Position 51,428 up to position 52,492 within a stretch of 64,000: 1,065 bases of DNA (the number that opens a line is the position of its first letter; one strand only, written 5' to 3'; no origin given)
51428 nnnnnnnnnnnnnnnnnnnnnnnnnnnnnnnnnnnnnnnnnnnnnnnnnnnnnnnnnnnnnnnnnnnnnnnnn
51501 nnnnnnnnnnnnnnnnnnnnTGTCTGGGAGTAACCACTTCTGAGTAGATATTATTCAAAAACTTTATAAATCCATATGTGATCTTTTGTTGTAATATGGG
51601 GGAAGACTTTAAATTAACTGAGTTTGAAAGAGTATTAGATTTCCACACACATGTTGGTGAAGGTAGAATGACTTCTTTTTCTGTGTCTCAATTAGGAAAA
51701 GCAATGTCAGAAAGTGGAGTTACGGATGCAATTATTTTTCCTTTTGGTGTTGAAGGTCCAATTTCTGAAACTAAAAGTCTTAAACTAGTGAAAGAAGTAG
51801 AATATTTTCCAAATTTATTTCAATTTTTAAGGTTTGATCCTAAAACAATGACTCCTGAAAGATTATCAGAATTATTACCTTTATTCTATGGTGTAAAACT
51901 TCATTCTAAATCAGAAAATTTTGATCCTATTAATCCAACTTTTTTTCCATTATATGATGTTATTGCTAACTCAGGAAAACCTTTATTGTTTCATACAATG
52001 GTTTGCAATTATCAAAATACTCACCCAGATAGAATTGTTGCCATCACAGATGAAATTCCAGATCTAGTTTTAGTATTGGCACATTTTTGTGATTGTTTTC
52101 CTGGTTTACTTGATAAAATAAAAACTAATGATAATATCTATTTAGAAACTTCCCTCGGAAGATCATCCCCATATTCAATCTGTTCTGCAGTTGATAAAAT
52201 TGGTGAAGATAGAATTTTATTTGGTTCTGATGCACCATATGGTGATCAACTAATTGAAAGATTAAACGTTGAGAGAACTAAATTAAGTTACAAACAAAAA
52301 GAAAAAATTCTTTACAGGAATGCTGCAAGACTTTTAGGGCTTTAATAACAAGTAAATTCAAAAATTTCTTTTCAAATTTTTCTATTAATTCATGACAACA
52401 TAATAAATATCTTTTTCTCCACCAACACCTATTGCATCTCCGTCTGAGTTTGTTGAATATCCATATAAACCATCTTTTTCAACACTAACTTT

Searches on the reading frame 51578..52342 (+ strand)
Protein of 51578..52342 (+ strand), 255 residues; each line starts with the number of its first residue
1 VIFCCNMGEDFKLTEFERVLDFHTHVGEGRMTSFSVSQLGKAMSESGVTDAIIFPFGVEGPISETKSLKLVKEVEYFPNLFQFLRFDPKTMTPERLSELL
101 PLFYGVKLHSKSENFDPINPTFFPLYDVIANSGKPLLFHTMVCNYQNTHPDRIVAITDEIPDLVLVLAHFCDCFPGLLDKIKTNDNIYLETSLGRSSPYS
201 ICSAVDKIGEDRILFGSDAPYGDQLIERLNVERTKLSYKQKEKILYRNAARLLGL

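Call 20: search_protein_families(library=pfam, proteins=[window:51578-52342:+], max_evalue=0.001)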
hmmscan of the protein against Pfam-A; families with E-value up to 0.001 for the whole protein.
window:51578-52342:+ (255 aa): 1 family
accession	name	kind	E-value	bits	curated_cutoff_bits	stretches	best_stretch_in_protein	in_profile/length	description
PF04909.20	Amidohydro_2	-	2.8e-18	67.1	26.4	1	77-255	80-289/289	Amidohydrolase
